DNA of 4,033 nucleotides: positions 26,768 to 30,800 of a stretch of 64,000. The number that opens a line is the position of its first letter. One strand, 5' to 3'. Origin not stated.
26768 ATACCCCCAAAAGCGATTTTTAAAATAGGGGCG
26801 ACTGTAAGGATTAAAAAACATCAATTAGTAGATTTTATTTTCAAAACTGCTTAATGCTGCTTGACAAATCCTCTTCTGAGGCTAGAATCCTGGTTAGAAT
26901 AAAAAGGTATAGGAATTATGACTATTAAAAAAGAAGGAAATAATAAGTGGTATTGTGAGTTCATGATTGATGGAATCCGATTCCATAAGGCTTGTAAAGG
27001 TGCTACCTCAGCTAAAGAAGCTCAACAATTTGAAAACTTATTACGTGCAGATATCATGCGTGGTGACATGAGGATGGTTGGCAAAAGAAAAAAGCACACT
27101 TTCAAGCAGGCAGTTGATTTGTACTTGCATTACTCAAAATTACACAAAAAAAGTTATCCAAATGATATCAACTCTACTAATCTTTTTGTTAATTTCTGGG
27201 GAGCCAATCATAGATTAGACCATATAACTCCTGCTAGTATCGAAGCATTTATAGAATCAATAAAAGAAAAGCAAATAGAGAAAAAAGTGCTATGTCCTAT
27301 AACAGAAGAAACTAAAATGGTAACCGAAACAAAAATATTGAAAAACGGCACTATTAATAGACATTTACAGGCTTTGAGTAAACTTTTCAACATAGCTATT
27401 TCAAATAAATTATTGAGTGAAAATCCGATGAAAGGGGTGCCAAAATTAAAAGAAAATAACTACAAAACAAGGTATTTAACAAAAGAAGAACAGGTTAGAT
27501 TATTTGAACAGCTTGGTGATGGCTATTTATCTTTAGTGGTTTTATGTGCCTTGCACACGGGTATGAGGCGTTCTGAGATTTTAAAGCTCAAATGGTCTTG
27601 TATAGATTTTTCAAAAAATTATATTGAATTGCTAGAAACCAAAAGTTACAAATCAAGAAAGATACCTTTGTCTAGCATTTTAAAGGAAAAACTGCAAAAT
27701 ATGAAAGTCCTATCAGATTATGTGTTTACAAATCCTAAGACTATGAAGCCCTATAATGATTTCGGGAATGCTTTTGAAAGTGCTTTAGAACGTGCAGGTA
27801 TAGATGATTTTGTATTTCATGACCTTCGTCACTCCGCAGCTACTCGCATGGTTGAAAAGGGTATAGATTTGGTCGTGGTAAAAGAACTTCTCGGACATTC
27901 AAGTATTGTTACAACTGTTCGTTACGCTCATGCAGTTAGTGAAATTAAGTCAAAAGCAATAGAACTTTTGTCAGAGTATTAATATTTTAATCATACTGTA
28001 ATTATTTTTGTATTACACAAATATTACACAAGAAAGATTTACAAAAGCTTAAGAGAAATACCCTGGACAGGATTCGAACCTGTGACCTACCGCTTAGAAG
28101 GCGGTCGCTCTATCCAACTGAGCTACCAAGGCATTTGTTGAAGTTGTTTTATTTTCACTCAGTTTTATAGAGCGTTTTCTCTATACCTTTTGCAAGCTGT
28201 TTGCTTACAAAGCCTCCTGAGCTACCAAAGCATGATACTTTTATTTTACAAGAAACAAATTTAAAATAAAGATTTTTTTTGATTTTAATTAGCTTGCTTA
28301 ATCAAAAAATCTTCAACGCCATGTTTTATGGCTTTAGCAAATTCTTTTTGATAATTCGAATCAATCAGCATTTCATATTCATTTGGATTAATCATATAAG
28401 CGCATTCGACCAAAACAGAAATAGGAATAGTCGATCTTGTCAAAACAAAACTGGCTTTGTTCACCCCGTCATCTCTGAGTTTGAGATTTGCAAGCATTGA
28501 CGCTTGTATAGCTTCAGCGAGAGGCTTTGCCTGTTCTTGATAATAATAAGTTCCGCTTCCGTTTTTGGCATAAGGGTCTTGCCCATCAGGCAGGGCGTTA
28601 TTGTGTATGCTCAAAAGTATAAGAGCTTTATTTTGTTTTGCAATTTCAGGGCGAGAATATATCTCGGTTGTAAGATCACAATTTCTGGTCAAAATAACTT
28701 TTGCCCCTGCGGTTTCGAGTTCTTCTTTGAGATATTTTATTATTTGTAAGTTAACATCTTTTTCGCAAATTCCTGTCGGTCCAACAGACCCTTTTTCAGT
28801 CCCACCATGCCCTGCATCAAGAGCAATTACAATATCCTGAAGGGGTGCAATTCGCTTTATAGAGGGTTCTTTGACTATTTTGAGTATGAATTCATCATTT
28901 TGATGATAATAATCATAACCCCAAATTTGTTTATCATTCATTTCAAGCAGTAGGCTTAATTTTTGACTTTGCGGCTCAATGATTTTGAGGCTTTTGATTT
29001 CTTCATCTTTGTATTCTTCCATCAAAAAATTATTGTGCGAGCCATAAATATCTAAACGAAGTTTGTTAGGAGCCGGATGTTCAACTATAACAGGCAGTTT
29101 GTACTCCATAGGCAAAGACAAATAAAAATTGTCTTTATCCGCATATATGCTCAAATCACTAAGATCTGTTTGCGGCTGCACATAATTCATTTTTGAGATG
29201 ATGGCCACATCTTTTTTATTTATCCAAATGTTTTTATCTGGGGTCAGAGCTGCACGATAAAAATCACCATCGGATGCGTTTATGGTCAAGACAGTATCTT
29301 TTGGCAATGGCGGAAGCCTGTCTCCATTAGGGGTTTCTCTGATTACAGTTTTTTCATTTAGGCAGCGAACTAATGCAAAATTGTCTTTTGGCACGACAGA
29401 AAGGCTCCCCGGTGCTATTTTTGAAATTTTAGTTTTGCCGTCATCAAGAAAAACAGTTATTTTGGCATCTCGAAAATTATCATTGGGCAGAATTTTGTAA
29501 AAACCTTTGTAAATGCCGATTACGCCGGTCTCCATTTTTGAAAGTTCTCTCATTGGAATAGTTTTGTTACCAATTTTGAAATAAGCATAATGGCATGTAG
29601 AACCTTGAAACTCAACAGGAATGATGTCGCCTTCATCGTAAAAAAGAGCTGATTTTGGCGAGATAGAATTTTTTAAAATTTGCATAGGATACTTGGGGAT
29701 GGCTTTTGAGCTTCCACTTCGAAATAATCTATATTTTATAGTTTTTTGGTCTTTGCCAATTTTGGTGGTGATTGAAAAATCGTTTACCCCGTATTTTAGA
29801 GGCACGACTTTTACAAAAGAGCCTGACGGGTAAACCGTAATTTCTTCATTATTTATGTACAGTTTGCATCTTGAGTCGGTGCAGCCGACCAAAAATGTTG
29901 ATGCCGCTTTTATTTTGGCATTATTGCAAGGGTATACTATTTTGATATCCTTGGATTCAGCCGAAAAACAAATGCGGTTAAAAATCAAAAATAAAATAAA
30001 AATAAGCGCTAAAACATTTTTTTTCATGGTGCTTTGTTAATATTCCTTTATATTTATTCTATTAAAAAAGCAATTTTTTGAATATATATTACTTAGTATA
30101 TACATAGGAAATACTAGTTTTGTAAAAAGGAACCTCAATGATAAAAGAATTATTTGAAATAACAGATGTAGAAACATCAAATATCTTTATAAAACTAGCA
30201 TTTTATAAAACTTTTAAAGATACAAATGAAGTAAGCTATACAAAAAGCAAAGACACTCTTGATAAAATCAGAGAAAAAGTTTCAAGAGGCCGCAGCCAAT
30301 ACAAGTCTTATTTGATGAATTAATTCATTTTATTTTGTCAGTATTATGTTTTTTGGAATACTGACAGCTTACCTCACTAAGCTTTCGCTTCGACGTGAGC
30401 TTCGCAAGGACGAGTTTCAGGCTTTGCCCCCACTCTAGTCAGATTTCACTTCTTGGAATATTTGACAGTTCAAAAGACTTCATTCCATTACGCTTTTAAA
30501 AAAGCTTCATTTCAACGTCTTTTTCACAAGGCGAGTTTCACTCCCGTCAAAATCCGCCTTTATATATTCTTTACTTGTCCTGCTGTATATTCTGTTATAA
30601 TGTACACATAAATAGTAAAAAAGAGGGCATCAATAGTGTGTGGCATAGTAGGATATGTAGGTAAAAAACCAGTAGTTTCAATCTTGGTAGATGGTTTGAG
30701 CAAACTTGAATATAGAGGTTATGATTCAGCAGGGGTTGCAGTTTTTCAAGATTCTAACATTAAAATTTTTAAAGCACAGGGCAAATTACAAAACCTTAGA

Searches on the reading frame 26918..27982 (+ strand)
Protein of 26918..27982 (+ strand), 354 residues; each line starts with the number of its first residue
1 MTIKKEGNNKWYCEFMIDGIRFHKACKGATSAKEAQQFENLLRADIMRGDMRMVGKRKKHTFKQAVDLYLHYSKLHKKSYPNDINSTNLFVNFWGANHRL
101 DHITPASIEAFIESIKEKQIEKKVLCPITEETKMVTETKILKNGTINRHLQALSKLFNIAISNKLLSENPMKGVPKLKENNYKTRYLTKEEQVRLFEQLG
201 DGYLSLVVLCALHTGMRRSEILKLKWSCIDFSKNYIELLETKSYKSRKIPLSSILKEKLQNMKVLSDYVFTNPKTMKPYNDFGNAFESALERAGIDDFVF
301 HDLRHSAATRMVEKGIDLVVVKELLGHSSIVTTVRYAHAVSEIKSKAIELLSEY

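Call 78: search_protein_families(library=pfam, proteins=[window:26918-27982:+], max_evalue=0.001)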
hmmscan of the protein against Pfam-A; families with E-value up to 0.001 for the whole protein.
window:26918-27982:+ (354 aa): 2 families
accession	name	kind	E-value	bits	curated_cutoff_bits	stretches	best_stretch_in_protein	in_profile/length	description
PF00589.27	Phage_integrase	-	7.1e-34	117.5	27.1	1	186-339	2-168/172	Phage integrase family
PF13102.12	Phage_int_SAM_5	-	0.00011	23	22.3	1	76-172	18-94/98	Phage integrase SAM-like domain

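Call 79: search_protein_families(library=ncbifam, proteins=[window:26918-27982:+], max_evalue=0.001)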
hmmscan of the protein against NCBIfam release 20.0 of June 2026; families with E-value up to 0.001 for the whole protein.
window:26918-27982:+ (354 aa): 12 families
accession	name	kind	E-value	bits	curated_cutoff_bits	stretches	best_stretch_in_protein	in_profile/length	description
NF040815.2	recomb_XerA_Arch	equivalog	5.4e-30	104.8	220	1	72-342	12-257/263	site-specific tyrosine recombinase/integron integrase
TIGR02224.1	recomb_XerC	equivalog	9.6e-27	94.1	335.15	1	134-340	54-278/295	tyrosine recombinase XerC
TIGR02225.1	recomb_XerD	equivalog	1.7e-24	86.6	329.6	1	71-340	12-275/290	site-specific tyrosine recombinase XerD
TIGR02249.1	integrase_gron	subfamily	9.7e-24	84.3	265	2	108-267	26-181/315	integron integrase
NF001399.0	PRK00283.1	subfamily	3.5e-22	79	279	1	72-342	22-286/300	tyrosine recombinase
NF003462.0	PRK05084.1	equivalog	2.8e-16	59.2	267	1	300-352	305-357/360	tyrosine recombinase XerS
NF002331.0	PRK01287.1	subfamily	2.1e-15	56.6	371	1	213-338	173-311/365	site-specific tyrosine recombinase XerC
NF011946.0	PRK15417.1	equivalog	2.2e-15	56.7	435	1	281-340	256-316/337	integron integrase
NF002685.0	PRK02436.1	equivalog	1.1e-08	35.3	178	1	182-336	92-243/245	site-specific tyrosine recombinase XerD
NF007370.0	PRK09870.1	subfamily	1.4e-08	34.6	221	1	179-338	5-178/200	tyrosine-type DNA invertase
NF007371.0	PRK09871.1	subfamily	9.6e-08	31.8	222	1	300-338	135-173/198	tyrosine-type DNA invertase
NF007246.0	PRK09692.1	domain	5.1e-05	22.1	434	1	210-339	241-374/413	integrase domain-containing protein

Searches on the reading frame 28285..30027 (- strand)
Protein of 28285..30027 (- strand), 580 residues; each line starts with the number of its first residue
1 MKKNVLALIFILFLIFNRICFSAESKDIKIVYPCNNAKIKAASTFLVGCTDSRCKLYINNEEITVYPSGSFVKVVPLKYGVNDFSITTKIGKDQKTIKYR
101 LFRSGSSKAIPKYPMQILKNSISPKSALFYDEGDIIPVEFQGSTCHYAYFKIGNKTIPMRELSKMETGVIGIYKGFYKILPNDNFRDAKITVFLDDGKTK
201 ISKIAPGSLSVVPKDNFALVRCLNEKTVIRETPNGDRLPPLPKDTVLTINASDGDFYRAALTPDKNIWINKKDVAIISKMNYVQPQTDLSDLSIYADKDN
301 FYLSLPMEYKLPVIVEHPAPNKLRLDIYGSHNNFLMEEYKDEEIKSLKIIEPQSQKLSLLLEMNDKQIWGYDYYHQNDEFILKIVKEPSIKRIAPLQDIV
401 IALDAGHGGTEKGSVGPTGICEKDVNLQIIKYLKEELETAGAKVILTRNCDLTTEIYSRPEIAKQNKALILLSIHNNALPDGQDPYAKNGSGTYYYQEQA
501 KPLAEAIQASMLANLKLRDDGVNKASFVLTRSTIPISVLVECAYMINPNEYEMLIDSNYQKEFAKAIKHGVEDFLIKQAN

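Call 78: search_protein_families(library=pfam, proteins=[window:28285-30027:-], max_evalue=0.001)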
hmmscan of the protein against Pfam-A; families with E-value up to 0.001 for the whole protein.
window:28285-30027:- (580 aa): 2 families
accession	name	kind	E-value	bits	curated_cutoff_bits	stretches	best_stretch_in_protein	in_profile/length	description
PF01520.23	Amidase_3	-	2.7e-44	151.7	27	1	401-572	1-173/174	N-acetylmuramoyl-L-alanine amidase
PF09136.16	Glucodextran_B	-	7.6e-05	23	27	1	28-89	3-66/83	Glucodextranase, domain B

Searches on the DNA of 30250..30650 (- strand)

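Call 46: build_rna_model(alignment_id=A2)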
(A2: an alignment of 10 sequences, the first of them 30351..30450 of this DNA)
Model R1 built from alignment A2 (10 sequences, 136 columns); structure: RNAalifold consensus.
model positions 125; base pairs 25; branch points 1; effective number of sequences 2.16; information 0.59 bits per position. Calibrated on 0.2 Mb of random sequence (short: E-values are rough).
structure used (alignment columns):
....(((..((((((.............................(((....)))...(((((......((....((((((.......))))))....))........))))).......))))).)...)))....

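Call 47: search_with_rna_model(model_id=R1, source=window, filters=off, max_evalue=10)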
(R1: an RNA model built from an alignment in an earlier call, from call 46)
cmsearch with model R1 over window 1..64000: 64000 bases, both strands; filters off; matches with E-value up to 10: 44.
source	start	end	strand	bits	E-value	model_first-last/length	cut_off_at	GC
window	62819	62945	-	125.3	7.1e-29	1-125/125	no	0.5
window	56897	57024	-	112.2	1.3e-25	1-125/125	no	0.5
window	59210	59322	-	94.3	3.6e-21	1-125/125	no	0.44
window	30451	30558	-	89.5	5.7e-20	1-125/125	no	0.38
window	30351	30450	-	82.8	2.6e-18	1-125/125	no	0.48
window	19197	19229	-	15.5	0.14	1-125/125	no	0.3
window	47665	47727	+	14.2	0.29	1-125/125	no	0.29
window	19334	19459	+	12.3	0.87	1-125/125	no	0.36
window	23770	23893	+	12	1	1-125/125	no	0.35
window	56435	56463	-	11.4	1.4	1-125/125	no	0.34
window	42896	42931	+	11.4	1.4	1-125/125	no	0.36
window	59663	59690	+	11.3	1.5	1-125/125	no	0.32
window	39838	39884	+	11.2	1.6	1-125/125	no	0.32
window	55794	55841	+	10.7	2.1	1-125/125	no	0.33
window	24716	24825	+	10.7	2.1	1-125/125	no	0.35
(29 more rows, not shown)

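Call 48: search_with_rna_model(model_id=R1, sources=[L001, L002, L003, L004, L006, L007, L009], filters=off, max_evalue=10)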
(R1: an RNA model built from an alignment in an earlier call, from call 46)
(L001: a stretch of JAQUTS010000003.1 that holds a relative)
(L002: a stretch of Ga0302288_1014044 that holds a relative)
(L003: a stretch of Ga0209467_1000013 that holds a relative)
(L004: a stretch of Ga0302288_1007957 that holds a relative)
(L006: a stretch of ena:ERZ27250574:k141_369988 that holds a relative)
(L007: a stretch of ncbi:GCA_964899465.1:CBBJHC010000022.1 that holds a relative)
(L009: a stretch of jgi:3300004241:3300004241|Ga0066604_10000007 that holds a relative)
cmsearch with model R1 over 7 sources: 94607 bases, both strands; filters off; matches with E-value up to 10: 47.
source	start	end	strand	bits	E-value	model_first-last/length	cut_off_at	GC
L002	2254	2380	-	125.1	1.2e-28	1-125/125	no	0.42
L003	12352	12473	-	123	3.8e-28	1-125/125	no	0.45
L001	824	942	+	120.2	2e-27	1-125/125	no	0.44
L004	2645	2767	+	115.6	2.7e-26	1-125/125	no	0.46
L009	11646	11774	+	106.2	5.8e-24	1-125/125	no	0.49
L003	12274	12350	-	35.2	2.5e-06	1-125/125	no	0.48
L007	5881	5950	+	26.8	0.00031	1-125/125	no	0.54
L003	7824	7949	+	19.3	0.023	1-125/125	no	0.32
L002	2189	2253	-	18.3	0.04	1-125/125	no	0.32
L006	5740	5769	+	16.1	0.15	1-125/125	no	0.4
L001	943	1068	+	14.8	0.31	1-125/125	no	0.39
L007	20461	20564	+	13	0.87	1-125/125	no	0.28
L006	16434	16491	-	12.1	1.4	1-125/125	no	0.31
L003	11016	11040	+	11.6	1.9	1-125/125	no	0.16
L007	8657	8755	-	11.5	2.1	1-125/125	no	0.4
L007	2551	2627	-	11.1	2.5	1-125/125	no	0.32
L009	3969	3986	+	11.1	2.5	1-125/125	no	0.22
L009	13142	13186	-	11.1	2.6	1-125/125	no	0.36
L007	13584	13631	-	10.9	2.8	1-125/125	no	0.33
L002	1332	1439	-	10.7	3.2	1-125/125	no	0.36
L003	7149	7173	-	10.4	3.7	1-125/125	no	0.28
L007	5010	5099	+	10.4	3.8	1-125/125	no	0.32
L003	4771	4898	-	10.4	3.8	1-125/125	no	0.34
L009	21325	21388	+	10.4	3.9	1-125/125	no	0.31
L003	7897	7928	-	10.3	3.9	1-125/125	no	0.28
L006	13616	13639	-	10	4.7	1-125/125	no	0.29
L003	2460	2549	+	10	4.8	1-125/125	no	0.3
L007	9508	9525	-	9.9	4.9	1-125/125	no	0.22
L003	9319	9385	+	9.9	5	39-107/125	no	0.28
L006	14550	14605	-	9.9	5.1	1-125/125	no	0.36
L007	14489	14541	-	9.9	5.2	1-125/125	no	0.36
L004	207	269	-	9.8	5.3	1-125/125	no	0.32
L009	3819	3954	+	9.8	5.5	1-125/125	no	0.29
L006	3585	3717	+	9.8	5.5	1-125/125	no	0.33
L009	1650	1667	+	9.6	5.9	1-125/125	no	0.22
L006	1649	1780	-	9.5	6.2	1-125/125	no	0.3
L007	13063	13108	+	9.4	6.6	1-125/125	no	0.3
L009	493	515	-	9.4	6.7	1-125/125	no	0.3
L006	13544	13588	-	9.3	7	1-125/125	no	0.38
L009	13184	13229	+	9.3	7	1-125/125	no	0.28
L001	7380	7410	-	9.2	7.4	1-125/125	no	0.42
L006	2292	2365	-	9.2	7.7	1-125/125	no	0.28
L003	6122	6219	+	9.1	7.7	1-125/125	no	0.27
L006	1897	1955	+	9.1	8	1-125/125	no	0.34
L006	4571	4592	+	9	8.2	1-125/125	no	0.41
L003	7772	7799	+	8.8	9.6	1-125/125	no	0.36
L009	16788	16918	-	8.7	9.8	1-125/125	no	0.36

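Call 55: search_with_rna_model(model_id=R1, sources=[L010, L011, L012, L013, L014], filters=off, max_evalue=0.5)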
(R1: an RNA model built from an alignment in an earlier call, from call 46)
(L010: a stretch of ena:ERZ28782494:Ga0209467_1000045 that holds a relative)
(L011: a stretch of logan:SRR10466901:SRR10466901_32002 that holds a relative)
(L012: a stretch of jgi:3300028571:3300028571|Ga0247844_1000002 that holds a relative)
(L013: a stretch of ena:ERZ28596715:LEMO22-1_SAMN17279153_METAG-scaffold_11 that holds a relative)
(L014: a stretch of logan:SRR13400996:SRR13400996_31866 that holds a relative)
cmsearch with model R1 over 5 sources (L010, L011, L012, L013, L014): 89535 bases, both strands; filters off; matches with E-value up to 0.5: 8.
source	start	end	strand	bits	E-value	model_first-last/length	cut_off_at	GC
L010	6770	6908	-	72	1.8e-15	1-125/125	no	0.4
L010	7005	7118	-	72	1.8e-15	1-125/125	no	0.39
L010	6674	6768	-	54.7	3.5e-11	1-125/125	no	0.37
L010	6909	7003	-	54.7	3.5e-11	1-125/125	no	0.37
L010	8976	9055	-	18.4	0.037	1-125/125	no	0.36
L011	1864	1943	-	18.4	0.037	1-125/125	no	0.36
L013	4202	4251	-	14.7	0.31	1-125/125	no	0.2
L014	181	230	-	14.7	0.31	1-125/125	no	0.2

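Call 63: search_with_rna_model(model_id=R1, sources=[window, L001, L002, L003, L004, L007, L009, L010], filters=default, max_evalue=0.001, make_alignment=true)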
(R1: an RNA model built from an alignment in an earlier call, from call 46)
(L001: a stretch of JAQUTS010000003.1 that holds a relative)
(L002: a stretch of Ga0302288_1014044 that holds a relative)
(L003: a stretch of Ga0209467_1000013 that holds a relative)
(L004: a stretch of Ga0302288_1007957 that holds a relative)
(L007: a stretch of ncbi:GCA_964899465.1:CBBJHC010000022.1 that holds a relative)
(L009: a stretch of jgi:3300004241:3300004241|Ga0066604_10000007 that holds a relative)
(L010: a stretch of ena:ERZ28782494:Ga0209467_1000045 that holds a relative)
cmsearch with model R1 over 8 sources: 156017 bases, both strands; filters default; matches with E-value up to 0.001: 16.
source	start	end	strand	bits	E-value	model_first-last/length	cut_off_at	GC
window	62819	62945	-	125.3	1.7e-28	1-125/125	no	0.5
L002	2254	2380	-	125.1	1.9e-28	1-125/125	no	0.42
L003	12352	12473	-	123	6.3e-28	1-125/125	no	0.45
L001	824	942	+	120.2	3.3e-27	1-125/125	no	0.44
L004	2645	2767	+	115.6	4.4e-26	1-125/125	no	0.46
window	56897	57024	-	112.2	3.2e-25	1-125/125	no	0.5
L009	11646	11774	+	106.2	9.5e-24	1-125/125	no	0.49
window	59210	59322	-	94.3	8.9e-21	1-125/125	no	0.44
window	30451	30558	-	89.5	1.4e-19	1-125/125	no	0.38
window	30351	30450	-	82.8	6.3e-18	1-125/125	no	0.48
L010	6770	6908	-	72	3.1e-15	1-125/125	no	0.4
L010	7005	7118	-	72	3.1e-15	1-125/125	no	0.39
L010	6674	6768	-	54.7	6.1e-11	1-125/125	no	0.37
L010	6909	7003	-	54.7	6.1e-11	1-125/125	no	0.37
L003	12274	12350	-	35.2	4.2e-06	1-125/125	no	0.48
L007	5881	5950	+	26.8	0.00051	1-125/125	no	0.54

Alignment A3: 16 matches aligned to the model, 170 columns, each read 5' to 3' on its own strand. Consensus structure (alignment columns), stored with it:
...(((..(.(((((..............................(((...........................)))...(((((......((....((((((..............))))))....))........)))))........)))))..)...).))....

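Call 74: search_with_rna_model(model_id=R1, sources=[L015, L016, L017], filters=off, max_evalue=0.5)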
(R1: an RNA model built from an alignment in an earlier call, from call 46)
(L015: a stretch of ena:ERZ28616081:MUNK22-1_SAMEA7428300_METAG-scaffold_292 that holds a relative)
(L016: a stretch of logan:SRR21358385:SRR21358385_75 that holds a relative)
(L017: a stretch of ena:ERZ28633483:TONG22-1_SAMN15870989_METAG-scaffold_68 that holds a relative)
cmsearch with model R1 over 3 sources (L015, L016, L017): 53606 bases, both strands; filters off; matches with E-value up to 0.5: 5.
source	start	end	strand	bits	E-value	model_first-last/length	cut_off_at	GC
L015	10167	10278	+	93.2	5.7e-21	1-125/125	no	0.43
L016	6933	7055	+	88.6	7.9e-20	1-125/125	no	0.52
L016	949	1070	+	19.8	0.0099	1-125/125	no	0.34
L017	8376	8475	+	15.2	0.14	1-125/125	no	0.31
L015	14822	14879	-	13.9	0.29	1-125/125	no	0.34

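Call 83: search_rna_families(source=window, start=30250, end=30650, threshold=evalue, max_evalue=10)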
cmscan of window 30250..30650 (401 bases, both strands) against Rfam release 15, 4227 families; matches with E-value up to 10: 1.
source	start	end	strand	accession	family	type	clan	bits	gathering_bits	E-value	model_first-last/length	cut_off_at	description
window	30284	30365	-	RF01822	RsaJ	Gene; sRNA;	-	9.3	100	9.8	1-287/287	no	RNA Staph. aureus A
